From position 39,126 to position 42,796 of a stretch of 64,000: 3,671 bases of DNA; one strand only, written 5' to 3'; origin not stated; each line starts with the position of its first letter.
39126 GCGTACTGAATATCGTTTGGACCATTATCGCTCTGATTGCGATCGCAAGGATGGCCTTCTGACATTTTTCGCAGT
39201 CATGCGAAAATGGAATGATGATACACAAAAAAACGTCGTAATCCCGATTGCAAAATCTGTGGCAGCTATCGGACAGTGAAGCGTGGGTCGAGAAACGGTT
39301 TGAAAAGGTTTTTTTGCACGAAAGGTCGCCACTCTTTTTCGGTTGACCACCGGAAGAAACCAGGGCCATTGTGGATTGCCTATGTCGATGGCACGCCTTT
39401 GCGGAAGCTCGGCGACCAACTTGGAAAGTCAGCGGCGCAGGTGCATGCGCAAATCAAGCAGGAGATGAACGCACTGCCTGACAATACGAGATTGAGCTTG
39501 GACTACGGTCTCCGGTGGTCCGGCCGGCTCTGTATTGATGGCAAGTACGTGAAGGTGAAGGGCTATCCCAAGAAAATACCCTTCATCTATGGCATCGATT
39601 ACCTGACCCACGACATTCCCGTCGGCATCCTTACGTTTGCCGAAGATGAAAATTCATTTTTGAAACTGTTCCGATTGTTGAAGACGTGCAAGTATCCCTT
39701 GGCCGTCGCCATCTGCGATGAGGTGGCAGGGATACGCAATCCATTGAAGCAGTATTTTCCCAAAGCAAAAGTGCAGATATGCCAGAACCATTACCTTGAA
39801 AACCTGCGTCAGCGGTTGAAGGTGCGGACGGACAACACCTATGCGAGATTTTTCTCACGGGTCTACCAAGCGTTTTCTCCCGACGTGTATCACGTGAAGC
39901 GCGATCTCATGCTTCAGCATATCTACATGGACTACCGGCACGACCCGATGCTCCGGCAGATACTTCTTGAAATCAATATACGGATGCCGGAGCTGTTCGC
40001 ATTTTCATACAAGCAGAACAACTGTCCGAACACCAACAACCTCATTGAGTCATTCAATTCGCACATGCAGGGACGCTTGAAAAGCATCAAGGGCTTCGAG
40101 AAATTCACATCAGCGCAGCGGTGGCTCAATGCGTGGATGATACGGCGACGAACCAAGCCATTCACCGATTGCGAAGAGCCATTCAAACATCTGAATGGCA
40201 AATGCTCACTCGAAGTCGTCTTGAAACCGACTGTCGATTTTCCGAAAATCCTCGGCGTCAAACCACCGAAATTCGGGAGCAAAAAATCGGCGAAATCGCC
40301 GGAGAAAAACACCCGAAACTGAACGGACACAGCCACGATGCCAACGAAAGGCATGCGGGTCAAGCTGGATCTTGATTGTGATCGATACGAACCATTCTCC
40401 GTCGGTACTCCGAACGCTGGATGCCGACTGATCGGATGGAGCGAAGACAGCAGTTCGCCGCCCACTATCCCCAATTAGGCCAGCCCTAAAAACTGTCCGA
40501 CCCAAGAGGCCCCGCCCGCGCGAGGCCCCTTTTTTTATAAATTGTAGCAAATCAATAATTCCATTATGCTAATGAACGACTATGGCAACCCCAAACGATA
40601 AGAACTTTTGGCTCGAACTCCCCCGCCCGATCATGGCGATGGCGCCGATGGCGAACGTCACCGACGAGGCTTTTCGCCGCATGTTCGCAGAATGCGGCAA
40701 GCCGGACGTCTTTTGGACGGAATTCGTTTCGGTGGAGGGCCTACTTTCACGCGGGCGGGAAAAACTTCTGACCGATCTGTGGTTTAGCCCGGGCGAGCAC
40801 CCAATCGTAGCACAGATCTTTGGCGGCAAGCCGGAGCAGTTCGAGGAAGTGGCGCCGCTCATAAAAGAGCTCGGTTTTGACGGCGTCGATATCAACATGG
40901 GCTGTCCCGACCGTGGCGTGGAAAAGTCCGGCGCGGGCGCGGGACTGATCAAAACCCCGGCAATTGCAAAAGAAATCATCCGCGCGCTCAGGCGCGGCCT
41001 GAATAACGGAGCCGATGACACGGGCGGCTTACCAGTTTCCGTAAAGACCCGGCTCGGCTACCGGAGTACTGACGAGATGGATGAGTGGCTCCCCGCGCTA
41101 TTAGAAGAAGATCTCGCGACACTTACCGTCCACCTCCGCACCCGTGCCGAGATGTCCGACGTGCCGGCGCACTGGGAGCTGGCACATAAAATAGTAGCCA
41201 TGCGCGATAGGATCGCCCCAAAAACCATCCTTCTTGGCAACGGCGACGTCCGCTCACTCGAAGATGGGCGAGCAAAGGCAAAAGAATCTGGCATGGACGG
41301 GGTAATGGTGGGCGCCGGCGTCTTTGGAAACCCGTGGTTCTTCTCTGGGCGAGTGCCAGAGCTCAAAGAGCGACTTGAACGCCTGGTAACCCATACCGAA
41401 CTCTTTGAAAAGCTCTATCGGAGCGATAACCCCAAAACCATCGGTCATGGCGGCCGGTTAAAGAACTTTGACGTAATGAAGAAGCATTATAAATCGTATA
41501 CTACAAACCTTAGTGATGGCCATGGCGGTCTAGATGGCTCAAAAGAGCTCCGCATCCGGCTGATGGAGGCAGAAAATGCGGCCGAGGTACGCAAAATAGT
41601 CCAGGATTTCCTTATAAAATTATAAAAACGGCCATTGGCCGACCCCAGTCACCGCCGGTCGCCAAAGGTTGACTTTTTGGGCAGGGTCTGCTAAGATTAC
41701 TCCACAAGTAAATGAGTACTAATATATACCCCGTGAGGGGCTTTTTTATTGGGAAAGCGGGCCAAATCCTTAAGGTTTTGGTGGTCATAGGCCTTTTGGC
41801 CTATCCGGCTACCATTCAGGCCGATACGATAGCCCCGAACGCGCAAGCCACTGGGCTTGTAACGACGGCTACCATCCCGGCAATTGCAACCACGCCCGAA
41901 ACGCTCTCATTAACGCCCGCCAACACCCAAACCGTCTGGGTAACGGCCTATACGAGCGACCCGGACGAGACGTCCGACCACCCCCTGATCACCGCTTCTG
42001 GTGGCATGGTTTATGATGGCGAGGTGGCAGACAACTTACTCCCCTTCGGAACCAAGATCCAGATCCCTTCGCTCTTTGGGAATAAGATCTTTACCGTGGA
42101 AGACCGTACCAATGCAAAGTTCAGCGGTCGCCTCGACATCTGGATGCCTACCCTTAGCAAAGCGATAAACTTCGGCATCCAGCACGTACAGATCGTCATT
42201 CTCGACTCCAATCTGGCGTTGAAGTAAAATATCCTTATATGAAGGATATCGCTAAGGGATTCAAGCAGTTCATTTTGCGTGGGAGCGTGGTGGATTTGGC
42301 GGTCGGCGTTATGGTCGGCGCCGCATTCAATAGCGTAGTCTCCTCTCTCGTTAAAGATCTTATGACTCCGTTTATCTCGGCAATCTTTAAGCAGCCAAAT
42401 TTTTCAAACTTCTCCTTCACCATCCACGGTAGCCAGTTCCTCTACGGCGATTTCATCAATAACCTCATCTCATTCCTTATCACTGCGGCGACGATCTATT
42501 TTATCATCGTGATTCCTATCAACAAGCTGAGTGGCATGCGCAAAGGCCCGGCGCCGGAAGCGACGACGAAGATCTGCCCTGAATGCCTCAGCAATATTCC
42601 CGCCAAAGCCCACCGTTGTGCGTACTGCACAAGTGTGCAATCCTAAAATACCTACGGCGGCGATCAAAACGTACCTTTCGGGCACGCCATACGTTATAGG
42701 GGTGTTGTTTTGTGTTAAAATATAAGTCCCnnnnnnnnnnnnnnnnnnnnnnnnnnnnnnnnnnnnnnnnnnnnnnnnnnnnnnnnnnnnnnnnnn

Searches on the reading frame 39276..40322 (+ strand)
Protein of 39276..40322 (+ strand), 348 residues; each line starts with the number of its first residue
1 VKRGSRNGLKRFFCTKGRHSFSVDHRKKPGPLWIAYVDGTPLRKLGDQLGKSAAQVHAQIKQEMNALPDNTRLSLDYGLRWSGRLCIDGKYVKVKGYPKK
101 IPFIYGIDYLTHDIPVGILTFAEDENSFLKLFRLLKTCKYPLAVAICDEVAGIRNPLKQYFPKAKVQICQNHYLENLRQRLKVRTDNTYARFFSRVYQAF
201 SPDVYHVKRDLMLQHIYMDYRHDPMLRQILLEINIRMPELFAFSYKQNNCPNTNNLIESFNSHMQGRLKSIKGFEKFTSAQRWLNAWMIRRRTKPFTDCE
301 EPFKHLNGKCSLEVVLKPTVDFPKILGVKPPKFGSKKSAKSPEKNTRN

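Call 8: search_protein_families(library=pfam, max_evalue=0.001, proteins=[window:39276-40322:+])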
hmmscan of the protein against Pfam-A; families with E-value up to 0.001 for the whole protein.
window:39276-40322:+ (348 aa): 3 families
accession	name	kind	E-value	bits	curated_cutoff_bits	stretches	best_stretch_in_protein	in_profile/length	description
PF00872.24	Transposase_mut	-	1.7e-13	50.7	21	1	121-286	204-367/379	Transposase, Mutator family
PF10551.15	MULE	-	3.7e-05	24.5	27.6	1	86-176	3-99/99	MULE transposase domain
PF13683.12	rve_3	-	0.00053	20.1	26.5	0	244-288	6-50/67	Integrase core domain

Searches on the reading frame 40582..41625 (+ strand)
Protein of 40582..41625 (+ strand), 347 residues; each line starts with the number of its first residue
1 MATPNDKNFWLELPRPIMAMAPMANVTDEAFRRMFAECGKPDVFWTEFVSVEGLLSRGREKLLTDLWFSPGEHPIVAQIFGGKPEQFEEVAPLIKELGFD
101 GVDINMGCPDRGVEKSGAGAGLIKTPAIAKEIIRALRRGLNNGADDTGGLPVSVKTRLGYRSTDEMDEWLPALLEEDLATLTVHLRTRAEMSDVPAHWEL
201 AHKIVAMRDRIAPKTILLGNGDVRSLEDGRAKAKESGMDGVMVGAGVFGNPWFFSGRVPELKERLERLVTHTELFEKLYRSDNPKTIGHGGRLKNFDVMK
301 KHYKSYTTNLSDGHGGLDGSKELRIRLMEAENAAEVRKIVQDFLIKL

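Call 8: search_protein_families(library=pfam, max_evalue=0.001, proteins=[window:40582-41625:+])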
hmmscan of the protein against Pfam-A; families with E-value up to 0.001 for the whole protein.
window:40582-41625:+ (347 aa): 1 family
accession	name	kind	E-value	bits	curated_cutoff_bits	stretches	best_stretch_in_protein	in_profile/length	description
PF01207.24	Dus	-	1e-50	173.1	20.4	1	20-338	2-300/311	Dihydrouridine synthase (Dus)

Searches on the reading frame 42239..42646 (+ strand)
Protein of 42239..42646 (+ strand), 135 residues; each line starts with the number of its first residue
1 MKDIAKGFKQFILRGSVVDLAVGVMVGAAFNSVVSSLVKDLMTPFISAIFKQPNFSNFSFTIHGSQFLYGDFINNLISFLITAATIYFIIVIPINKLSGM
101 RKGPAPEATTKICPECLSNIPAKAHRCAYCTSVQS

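Call 56: search_protein_families(library=pfam, max_evalue=0.01, proteins=[window:42239-42646:+])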
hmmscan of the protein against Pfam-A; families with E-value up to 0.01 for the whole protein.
window:42239-42646:+ (135 aa): 2 families
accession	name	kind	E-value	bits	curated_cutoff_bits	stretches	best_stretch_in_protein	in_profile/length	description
PF01741.23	MscL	-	1.5e-32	112.9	27.4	1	5-120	2-118/123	Large-conductance mechanosensitive channel, MscL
PF23545.1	Zn_ribbon_HMPTM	-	0.008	16.1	27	0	107-123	3-19/45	HMPTM N-terminal zinc ribbon domain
